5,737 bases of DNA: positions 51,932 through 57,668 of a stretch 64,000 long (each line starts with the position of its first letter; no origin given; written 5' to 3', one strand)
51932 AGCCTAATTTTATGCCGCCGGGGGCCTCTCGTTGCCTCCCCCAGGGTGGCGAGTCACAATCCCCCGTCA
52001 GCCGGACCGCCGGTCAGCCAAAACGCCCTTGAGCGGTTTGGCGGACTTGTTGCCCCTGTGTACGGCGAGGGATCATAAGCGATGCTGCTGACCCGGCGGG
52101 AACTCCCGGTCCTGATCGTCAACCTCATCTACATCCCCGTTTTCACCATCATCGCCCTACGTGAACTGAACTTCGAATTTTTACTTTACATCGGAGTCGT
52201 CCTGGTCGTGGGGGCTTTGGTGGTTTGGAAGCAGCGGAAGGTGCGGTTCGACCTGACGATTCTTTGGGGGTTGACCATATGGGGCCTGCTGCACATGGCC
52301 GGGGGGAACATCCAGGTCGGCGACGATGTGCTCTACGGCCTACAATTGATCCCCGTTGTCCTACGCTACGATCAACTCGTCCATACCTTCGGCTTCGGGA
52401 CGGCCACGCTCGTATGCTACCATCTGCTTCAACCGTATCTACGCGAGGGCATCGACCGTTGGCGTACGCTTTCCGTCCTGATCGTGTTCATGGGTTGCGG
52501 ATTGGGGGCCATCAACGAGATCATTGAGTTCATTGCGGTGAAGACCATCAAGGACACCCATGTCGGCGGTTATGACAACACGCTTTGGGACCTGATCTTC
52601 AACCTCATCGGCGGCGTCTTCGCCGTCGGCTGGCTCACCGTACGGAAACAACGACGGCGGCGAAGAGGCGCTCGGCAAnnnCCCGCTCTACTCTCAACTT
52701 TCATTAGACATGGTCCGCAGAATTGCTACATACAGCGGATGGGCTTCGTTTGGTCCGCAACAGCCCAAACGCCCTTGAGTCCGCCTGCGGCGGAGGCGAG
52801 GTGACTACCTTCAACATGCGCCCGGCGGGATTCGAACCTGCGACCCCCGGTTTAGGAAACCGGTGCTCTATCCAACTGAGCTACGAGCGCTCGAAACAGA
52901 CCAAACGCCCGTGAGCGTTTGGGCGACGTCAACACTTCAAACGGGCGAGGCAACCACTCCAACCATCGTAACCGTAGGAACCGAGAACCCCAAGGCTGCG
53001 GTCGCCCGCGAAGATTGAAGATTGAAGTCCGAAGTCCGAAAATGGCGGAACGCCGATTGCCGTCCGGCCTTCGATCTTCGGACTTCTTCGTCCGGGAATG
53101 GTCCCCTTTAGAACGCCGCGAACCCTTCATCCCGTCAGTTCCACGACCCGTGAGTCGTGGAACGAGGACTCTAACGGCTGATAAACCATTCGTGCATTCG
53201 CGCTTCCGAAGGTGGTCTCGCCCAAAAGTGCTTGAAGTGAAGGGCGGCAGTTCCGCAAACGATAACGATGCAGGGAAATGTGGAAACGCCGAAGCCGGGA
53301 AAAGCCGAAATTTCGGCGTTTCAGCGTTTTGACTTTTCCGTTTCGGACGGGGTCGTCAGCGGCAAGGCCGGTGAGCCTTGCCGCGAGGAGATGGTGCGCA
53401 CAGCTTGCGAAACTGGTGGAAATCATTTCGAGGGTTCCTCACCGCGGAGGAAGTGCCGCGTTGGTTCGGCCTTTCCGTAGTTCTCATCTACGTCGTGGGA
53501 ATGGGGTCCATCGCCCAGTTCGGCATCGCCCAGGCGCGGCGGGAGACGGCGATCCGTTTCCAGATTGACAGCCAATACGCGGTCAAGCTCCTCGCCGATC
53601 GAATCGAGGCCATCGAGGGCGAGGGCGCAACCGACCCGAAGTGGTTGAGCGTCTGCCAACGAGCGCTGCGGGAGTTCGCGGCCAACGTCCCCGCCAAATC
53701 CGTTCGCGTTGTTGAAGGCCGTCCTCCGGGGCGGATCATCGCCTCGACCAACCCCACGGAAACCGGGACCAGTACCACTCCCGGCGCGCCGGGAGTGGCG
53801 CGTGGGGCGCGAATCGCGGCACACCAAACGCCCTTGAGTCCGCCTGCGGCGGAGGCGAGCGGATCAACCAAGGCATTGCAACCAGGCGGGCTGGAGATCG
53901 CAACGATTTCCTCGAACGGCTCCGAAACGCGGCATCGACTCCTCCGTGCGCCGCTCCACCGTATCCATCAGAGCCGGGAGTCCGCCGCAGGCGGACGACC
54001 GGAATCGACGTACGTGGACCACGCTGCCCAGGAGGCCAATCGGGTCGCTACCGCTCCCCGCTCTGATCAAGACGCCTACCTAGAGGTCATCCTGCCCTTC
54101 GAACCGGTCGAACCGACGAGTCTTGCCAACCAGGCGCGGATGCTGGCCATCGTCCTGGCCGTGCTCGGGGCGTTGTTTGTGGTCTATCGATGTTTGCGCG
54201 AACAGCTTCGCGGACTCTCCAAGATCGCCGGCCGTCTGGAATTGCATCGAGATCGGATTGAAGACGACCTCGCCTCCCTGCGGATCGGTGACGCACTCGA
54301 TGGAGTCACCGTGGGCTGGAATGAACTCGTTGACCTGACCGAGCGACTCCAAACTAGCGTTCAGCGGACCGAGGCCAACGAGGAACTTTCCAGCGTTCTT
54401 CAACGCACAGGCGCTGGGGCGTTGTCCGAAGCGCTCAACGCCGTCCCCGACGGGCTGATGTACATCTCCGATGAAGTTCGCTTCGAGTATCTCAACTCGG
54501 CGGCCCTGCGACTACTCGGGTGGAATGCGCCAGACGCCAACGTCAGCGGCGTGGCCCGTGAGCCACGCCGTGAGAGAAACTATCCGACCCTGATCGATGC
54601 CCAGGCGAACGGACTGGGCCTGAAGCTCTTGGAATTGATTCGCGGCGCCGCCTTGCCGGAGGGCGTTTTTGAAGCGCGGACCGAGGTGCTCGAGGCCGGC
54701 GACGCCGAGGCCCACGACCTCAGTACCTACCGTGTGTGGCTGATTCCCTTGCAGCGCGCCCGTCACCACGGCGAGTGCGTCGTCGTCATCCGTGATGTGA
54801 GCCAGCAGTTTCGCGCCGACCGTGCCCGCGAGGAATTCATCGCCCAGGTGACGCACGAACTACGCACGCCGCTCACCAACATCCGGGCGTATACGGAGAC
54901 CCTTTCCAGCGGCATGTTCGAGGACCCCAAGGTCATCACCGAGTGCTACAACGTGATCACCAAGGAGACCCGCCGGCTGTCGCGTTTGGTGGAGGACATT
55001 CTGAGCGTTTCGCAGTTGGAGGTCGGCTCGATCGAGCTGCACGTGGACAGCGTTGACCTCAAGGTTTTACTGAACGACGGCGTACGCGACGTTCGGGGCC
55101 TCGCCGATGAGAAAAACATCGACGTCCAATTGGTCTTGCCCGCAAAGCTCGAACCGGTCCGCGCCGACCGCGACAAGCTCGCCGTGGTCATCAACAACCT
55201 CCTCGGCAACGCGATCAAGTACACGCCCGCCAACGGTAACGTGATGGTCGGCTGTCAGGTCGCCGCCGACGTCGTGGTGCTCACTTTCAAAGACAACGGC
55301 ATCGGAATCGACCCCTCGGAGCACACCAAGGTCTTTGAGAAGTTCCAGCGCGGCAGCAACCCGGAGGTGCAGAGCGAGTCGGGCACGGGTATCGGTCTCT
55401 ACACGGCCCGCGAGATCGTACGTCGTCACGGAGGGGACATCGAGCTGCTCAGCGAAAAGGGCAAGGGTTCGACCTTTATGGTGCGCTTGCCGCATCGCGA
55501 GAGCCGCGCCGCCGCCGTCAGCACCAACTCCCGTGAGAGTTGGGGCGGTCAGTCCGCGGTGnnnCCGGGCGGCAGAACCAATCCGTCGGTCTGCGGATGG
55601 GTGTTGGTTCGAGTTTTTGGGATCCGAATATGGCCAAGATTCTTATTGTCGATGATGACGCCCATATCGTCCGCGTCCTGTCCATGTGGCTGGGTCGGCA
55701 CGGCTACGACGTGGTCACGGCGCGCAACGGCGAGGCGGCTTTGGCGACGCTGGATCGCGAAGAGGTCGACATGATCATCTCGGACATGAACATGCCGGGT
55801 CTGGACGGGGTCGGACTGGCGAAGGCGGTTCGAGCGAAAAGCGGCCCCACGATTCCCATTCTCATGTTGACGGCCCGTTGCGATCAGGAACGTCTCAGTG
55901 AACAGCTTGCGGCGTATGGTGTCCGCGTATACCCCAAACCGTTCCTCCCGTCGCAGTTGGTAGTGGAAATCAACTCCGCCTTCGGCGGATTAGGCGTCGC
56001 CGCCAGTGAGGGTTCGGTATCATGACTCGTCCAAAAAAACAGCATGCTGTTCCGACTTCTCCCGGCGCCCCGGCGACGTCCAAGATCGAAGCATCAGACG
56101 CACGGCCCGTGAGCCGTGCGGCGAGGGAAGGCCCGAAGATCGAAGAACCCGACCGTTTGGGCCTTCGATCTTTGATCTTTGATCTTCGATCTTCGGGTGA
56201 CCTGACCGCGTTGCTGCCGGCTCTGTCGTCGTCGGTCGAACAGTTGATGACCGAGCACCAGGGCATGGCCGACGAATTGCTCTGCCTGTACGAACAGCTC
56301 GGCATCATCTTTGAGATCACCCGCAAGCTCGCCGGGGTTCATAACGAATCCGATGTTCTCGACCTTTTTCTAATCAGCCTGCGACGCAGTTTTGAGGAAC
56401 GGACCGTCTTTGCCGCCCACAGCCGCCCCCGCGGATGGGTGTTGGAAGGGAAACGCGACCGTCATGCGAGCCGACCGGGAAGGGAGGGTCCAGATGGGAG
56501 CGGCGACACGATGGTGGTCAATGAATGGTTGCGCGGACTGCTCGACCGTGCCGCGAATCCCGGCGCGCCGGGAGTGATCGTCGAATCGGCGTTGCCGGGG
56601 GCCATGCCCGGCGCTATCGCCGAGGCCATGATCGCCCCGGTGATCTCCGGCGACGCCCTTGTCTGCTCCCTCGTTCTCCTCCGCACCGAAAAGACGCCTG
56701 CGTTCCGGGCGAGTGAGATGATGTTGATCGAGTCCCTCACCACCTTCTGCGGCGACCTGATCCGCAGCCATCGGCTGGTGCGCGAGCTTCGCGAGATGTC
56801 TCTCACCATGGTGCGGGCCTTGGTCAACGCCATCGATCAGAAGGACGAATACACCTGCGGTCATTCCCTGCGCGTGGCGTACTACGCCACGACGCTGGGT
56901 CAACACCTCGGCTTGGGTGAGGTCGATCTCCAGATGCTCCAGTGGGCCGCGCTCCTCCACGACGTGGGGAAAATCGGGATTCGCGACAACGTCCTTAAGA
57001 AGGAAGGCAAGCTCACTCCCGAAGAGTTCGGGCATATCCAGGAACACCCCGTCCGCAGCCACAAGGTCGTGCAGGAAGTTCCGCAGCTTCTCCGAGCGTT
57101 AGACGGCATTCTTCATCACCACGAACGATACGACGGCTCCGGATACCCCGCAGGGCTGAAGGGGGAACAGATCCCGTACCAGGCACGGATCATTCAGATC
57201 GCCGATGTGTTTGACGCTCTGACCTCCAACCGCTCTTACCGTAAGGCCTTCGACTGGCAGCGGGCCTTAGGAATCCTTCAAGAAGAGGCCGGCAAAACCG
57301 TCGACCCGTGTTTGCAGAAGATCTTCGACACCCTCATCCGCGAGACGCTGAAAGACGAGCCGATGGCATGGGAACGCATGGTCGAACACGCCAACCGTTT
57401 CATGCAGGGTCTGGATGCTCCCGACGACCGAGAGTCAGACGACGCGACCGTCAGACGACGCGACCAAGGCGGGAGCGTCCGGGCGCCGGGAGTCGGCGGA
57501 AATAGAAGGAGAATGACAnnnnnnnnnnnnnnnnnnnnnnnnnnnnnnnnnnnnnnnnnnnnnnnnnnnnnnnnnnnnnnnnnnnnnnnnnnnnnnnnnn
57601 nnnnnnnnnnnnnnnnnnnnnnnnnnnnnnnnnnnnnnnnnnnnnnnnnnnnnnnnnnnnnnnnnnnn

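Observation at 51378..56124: Ten same-orientation hairpin modules with constant flanks and loop but unrelated self-complementary stems (eight exactly 30 nt); five lie inside ORFs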

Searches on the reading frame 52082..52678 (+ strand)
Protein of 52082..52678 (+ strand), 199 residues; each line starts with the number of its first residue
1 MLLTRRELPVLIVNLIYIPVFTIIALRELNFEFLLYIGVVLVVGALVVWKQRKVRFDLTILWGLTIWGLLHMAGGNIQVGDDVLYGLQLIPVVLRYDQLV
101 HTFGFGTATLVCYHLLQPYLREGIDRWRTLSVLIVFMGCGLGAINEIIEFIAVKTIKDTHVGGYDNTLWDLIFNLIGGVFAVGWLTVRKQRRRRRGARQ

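Call 7: find_encoding_contigs(protein=window:52082-52678:+, flank=10000, max_places=6)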
Protein window:52082-52678:+ (199 aa): no gene with exactly this product is on record in the collection.

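Call 54: search_protein_families(library=pfam, proteins=[window:52082-52678:+], max_evalue=0.001)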
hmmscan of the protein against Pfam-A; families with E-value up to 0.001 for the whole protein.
window:52082-52678:+ (199 aa): 1 family
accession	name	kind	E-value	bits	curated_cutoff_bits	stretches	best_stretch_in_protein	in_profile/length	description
PF09997.14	DUF2238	-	8.9e-08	32.5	26.4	1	42-161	2-124/140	Predicted membrane protein (DUF2238)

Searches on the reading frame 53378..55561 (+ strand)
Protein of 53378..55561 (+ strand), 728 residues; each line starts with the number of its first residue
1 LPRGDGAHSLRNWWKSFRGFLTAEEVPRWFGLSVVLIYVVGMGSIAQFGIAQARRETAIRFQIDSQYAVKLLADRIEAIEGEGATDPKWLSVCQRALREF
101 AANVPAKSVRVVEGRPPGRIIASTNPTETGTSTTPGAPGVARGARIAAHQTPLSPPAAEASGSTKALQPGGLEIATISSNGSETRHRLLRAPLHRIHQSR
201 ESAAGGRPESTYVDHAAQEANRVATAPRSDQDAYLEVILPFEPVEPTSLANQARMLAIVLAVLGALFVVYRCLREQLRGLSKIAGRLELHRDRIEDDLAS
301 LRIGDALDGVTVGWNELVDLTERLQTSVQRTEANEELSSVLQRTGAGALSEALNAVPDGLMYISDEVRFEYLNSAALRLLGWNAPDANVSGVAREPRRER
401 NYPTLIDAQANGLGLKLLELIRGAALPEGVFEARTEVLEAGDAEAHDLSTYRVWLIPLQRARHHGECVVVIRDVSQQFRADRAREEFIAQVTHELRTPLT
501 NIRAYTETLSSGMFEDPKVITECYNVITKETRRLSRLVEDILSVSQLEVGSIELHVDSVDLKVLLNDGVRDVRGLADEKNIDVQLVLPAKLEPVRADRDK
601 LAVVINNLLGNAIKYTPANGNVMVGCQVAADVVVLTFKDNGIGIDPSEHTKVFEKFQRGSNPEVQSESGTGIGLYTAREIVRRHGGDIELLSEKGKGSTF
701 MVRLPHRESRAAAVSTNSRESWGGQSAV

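Call 18: find_homologous_proteins(query=window:53378-55561:+, max_evalue=1e-20)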
Query window:53378-55561:+ (728 aa): 1066 proteins with E <= 1e-20 among 8000 candidates; the best 120 are listed.
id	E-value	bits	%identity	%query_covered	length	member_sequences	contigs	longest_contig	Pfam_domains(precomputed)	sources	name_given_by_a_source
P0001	0.0e+0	1505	100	94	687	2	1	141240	PF13188.14,PF02518.32,PF00512.32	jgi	jgi:signal transduction histidine kinase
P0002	0.0e+0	1395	90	100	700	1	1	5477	PF13188.14,PF02518.32,PF00512.32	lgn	-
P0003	0.0e+0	1319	91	94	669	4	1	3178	PF13188.14,PF02518.32,PF00512.32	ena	-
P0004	0.0e+0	1276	84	99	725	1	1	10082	PF13188.14,PF02518.32,PF00512.32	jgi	-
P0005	0.0e+0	1267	83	99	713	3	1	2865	PF13188.14,PF02518.32,PF00512.32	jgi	jgi:signal transduction histidine kinase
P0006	0.0e+0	1220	83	98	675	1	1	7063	PF13188.14,PF02518.32,PF00512.32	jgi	jgi:signal transduction histidine kinase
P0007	0.0e+0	1190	80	100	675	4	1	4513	PF13188.14,PF02518.32,PF00512.32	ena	-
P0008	0.0e+0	1146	79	97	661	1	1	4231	PF13188.14,PF02518.32,PF00512.32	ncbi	-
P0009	0.0e+0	1107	76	97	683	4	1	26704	PF13188.14,PF08448.17,PF02518.32,PF00512.32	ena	-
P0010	0.0e+0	1087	75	97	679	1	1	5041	PF02518.32,PF00512.32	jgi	-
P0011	0.0e+0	1071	74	97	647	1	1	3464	PF13188.14,PF02518.32,PF00512.32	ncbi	-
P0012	0.0e+0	1069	74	97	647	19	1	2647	PF13188.14,PF08448.17,PF02518.32,PF00512.32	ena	-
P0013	0.0e+0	1066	75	97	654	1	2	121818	PF13188.14,PF08448.17,PF02518.32,PF00512.32,PF00989.32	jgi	-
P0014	0.0e+0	1066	75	97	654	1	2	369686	PF13188.14,PF08448.17,PF02518.32,PF00512.32,PF00989.32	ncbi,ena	-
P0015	0.0e+0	1062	74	97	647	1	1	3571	PF13188.14,PF08448.17,PF02518.32,PF00512.32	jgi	-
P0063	1.8e-232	792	56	97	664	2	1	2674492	PF13188.14,PF02518.32,PF00512.32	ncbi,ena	-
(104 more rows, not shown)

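Call 20: find_encoding_contigs(protein=P0002, flank=10000, max_places=2)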
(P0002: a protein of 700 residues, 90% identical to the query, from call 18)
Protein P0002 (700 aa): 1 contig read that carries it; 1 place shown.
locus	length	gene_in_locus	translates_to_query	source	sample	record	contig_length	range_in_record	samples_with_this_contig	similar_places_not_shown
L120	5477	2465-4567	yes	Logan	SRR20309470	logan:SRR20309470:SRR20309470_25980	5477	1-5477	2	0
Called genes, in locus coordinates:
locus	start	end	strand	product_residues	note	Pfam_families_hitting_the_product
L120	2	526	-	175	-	?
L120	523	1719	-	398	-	PF25917:BSH_RND, PF25919:BSH_CusB (faint), PF25954:Beta-barrel_RND_2, PF25990:Beta-barrel_YknX, PF26002:Beta-barrel_AprE (weak)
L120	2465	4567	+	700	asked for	PF13188:PAS_8 (faint), PF00512:HisKA, PF02518:HATPase_c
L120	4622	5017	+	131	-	PF00072:Response_reg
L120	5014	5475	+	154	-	?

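Call 21: find_encoding_contigs(protein=P0004, flank=10000, max_places=2)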
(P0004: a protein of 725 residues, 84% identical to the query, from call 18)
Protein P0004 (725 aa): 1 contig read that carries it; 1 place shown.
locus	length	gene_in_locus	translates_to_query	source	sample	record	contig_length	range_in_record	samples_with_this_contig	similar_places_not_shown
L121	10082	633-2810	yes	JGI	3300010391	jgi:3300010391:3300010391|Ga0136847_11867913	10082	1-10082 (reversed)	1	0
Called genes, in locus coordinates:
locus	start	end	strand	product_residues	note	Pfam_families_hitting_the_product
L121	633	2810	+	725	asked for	PF13188:PAS_8 (weak), PF00512:HisKA, PF02518:HATPase_c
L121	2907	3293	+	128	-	PF00072:Response_reg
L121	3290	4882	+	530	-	PF13487:HD_5, PF01966:HD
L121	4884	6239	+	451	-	PF00990:GGDEF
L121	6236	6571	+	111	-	PF01740:STAS, PF13466:STAS_2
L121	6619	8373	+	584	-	PF05157:MshEN, PF00437:T2SSE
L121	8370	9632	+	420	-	PF28597:T2SSF_N, PF00482:T2SSF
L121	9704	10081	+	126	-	?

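Call 22: find_encoding_contigs(protein=P0006, flank=10000, max_places=2)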
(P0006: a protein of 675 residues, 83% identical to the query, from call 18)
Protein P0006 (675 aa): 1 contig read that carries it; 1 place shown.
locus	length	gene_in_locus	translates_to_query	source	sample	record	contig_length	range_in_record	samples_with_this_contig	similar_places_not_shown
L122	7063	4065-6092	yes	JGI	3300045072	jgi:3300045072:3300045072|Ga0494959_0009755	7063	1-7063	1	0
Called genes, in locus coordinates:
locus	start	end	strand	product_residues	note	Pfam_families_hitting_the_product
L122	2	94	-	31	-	?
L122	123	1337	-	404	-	PF13435:Cytochrome_C554, PF14522:Cytochrome_C7 (faint)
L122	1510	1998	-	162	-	PF00027:cNMP_binding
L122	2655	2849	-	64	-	-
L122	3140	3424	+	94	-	-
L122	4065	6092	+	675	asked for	PF13188:PAS_8 (weak), PF00512:HisKA, PF02518:HATPase_c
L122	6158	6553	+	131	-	PF00072:Response_reg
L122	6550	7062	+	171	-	?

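Call 44: find_encoding_contigs(protein=P0014, flank=10000, max_places=1)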
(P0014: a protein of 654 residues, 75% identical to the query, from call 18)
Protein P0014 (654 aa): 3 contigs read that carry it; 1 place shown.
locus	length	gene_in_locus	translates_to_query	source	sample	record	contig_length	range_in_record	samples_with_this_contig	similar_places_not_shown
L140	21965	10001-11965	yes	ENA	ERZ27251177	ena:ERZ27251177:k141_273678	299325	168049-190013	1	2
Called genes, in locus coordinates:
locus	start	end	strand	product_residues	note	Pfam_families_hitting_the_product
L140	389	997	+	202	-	-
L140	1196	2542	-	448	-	PF13481:AAA_25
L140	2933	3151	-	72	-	PF12728:HTH_17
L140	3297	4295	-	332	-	-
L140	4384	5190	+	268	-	-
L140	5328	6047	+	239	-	PF00239:Resolvase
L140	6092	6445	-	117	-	PF18932:DUF5681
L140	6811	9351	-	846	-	PF20437:LonC_helical, PF13654:AAA_32, PF20436:LonB_AAA-LID, PF05362:Lon_C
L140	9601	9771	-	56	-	-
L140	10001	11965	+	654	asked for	PF00989:PAS (weak), PF08448:PAS_4 (weak), PF13188:PAS_8 (weak), PF00512:HisKA, PF02518:HATPase_c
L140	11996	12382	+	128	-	PF00072:Response_reg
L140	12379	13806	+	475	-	PF13487:HD_5, PF01966:HD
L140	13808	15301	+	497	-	PF00990:GGDEF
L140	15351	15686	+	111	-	PF01740:STAS, PF13466:STAS_2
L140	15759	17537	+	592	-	PF05157:MshEN, PF00437:T2SSE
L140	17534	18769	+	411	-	PF28597:T2SSF_N, PF00482:T2SSF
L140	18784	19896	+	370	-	PF11104:PilM_2, PF14450:FtsA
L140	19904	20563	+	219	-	-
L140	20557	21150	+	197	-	-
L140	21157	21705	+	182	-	-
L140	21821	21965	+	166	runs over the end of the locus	PF07963:N_methyl (weak)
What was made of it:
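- The locus adjoins a tRNA gene, and in L140 an island with a resolvase gene lies next to that tRNA (call 44).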

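Call 45: find_encoding_contigs(protein=P0063, flank=10000, max_places=1)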
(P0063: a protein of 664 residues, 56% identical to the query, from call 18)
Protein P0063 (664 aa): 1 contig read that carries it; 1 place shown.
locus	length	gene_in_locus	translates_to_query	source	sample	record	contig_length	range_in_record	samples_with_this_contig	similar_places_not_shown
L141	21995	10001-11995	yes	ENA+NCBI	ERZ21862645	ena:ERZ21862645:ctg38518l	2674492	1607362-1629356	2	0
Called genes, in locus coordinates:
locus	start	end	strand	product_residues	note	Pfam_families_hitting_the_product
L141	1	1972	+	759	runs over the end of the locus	PF00069:Pkinase, PF03109:ABC1 (faint), PF07714:PK_Tyr_Ser-Thr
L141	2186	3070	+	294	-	PF04542:Sigma70_r2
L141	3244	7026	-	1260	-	PF08126:Propeptide_C25, PF01364:Peptidase_C25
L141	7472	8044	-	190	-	PF02527:GidB, PF13649:Methyltransf_25 (weak)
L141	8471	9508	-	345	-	PF01073:3Beta_HSD, PF01370:Epimerase, PF04321:RmlD_sub_bind, PF16363:GDP_Man_Dehyd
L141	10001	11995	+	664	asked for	PF13188:PAS_8 (faint), PF00512:HisKA, PF02518:HATPase_c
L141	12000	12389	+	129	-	PF00072:Response_reg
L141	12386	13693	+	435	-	PF13487:HD_5, PF01966:HD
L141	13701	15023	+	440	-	PF00990:GGDEF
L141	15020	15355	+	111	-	PF01740:STAS, PF13466:STAS_2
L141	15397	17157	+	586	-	PF05157:MshEN, PF00437:T2SSE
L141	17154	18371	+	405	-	PF28597:T2SSF_N, PF00482:T2SSF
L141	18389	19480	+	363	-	PF11104:PilM_2, PF14450:FtsA (weak)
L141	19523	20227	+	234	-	-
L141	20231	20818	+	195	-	-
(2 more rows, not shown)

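Call 46: find_encoding_contigs(protein=P0001, flank=10000, max_places=1)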
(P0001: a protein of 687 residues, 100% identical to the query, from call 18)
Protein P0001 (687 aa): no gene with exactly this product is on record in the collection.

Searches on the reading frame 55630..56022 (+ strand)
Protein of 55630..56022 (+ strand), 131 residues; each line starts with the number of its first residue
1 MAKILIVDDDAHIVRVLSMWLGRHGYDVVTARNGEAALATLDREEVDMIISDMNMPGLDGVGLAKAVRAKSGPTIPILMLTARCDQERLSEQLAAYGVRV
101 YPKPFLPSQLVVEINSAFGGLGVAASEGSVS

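Call 9: find_encoding_contigs(protein=window:55630-56022:+, flank=10000, max_places=6)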
Protein window:55630-56022:+ (131 aa): no gene with exactly this product is on record in the collection.
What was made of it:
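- On REPIN-RAYT system: The rest of the genome is not accessible (calls 7, 9, 46).
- The rest of the genome could not be read (calls 7, 9, 46).
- Tried and rejected: Exact-protein look-ups meant to reach the rest of the source contig failed three times (calls 7, 9, 46).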

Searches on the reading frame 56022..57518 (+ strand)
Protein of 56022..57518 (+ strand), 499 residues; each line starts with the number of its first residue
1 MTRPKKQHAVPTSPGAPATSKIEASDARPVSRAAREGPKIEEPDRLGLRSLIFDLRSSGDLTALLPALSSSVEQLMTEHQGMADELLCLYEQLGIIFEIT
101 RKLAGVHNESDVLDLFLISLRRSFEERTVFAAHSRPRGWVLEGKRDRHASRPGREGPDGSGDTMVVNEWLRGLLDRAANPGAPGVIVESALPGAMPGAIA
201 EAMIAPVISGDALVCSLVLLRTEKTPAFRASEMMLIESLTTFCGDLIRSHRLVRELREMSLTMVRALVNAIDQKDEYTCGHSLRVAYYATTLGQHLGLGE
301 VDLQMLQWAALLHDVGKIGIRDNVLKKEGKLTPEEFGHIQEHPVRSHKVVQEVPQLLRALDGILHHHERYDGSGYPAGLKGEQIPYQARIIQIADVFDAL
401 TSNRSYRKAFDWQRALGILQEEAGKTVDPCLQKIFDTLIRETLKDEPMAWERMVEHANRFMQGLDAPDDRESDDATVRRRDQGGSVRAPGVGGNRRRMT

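Call 54: search_protein_families(library=pfam, proteins=[window:56022-57518:+], max_evalue=0.001)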
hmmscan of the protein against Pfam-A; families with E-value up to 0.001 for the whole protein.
window:56022-57518:+ (499 aa): 4 families
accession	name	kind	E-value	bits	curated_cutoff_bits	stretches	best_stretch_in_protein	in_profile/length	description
PF13487.12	HD_5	-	5.5e-42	143.8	27.2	1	266-429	2-168/170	HD domain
PF01966.28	HD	-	8e-24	84.6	22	1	280-399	3-115/116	HD domain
PF13023.12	HD_3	-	0.00018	21.9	22.5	1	273-327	18-71/165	HD domain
PF08668.18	HDOD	-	0.0009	19.2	22.9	0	276-320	93-135/196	HDOD domain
